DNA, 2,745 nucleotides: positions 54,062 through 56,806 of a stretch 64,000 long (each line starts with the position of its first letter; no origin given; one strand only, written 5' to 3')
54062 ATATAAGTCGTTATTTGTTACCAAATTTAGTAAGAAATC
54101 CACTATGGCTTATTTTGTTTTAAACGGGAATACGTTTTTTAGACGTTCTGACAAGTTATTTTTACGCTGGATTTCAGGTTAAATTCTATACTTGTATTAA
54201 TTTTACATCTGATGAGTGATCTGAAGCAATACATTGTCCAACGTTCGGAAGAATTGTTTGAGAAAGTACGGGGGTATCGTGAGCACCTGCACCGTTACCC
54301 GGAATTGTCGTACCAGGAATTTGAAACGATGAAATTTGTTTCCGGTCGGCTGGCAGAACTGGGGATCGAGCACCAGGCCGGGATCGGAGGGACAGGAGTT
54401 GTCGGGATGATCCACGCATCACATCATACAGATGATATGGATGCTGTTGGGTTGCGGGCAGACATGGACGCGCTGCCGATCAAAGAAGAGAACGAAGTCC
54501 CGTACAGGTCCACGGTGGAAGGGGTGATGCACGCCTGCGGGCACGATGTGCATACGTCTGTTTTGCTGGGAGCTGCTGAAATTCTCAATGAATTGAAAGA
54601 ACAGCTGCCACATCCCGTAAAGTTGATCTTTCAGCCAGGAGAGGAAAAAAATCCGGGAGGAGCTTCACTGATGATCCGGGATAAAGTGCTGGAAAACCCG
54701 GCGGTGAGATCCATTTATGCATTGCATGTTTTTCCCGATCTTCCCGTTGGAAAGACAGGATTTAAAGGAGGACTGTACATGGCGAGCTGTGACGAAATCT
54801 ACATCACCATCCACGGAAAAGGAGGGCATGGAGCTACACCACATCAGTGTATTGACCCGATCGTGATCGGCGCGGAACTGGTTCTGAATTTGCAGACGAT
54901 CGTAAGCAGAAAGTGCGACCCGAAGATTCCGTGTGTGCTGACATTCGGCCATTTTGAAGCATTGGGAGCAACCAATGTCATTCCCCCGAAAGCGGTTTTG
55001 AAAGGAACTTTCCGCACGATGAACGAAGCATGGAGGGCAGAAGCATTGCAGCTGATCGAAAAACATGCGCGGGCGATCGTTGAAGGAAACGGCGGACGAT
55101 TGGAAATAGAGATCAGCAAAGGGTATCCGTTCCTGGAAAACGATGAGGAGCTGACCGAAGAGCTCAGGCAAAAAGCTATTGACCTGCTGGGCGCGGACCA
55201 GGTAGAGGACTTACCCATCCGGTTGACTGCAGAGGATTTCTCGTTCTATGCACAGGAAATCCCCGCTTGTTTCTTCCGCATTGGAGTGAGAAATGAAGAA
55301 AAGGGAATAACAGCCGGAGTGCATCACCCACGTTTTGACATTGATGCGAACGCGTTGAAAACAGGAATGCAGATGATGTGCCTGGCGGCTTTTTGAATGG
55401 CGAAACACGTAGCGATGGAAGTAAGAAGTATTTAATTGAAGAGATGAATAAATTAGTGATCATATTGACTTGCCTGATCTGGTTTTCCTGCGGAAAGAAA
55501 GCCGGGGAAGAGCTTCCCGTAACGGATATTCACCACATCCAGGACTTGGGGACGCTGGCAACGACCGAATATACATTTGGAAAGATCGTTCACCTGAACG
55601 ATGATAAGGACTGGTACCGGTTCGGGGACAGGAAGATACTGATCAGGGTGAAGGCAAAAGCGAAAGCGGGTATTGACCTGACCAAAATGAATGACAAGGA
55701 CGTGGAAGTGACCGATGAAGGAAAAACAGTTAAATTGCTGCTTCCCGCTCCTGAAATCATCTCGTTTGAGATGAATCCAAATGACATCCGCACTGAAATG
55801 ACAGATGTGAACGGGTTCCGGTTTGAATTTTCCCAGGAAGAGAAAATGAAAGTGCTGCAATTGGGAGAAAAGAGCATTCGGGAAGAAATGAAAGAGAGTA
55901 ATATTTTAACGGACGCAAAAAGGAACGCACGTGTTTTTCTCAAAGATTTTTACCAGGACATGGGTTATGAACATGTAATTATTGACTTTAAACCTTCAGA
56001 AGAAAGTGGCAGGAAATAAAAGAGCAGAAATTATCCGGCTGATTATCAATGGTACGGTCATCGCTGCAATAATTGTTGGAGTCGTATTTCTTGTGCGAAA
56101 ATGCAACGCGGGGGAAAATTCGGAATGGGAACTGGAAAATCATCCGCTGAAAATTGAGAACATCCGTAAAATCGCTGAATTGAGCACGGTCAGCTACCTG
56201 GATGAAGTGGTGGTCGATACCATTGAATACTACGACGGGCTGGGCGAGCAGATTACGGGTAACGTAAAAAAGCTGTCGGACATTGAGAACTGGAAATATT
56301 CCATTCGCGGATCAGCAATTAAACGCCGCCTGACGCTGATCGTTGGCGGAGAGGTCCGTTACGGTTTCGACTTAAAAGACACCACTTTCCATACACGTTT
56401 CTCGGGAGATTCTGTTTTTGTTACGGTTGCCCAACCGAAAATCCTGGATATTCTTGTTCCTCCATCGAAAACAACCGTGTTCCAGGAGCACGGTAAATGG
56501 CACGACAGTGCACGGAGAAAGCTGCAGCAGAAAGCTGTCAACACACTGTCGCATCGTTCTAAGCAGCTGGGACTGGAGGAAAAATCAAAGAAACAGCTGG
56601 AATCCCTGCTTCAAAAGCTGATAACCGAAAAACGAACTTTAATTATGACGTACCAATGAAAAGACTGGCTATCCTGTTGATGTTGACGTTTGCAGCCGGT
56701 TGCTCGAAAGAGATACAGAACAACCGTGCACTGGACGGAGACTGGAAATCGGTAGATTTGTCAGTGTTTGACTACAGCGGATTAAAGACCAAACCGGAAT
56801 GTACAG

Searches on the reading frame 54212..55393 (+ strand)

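Call 73: search_protein_families(library=pfam, proteins=[window:54212-55393:+], max_evalue=0.00001)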
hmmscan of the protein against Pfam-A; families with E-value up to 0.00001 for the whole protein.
window:54212-55393:+ (394 aa): 2 families
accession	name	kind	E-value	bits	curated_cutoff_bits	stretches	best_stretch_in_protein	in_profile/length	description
PF01546.33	Peptidase_M20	-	1.1e-44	153.2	24.6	1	81-391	2-202/206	Peptidase family M20/M25/M40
PF07687.19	M20_dimer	-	1.5e-11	44.6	21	1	197-288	10-101/107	Peptidase dimerisation domain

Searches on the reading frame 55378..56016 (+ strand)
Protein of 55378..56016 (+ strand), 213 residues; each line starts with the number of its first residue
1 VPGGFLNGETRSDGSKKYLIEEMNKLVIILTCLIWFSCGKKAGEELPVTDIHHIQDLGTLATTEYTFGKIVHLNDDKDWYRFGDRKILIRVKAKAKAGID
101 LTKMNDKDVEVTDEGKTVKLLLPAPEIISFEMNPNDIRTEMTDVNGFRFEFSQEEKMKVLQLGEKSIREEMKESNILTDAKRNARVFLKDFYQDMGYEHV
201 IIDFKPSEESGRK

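Call 73: search_protein_families(library=pfam, proteins=[window:55378-56016:+], max_evalue=0.00001)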
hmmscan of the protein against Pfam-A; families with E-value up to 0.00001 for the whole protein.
window:55378-56016:+ (213 aa): 1 family
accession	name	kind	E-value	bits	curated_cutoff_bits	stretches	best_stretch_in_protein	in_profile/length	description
PF14014.11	DUF4230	-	1.7e-32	113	27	1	53-202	2-148/148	Protein of unknown function (DUF4230)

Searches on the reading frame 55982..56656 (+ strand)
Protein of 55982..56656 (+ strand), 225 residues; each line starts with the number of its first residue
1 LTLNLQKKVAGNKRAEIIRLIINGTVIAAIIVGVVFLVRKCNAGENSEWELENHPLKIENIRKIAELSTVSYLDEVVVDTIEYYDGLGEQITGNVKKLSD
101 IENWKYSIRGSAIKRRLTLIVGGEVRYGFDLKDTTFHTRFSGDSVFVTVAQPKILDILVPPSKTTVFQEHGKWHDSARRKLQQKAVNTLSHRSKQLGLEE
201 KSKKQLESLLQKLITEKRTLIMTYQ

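Call 73: search_protein_families(library=pfam, proteins=[window:55982-56656:+], max_evalue=0.00001)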
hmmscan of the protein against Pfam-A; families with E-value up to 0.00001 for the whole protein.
window:55982-56656:+ (225 aa): 1 family
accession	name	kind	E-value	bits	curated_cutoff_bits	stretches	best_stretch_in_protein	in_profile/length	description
PF14014.11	DUF4230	-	5.6e-17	62.6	27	1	60-215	2-139/148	Protein of unknown function (DUF4230)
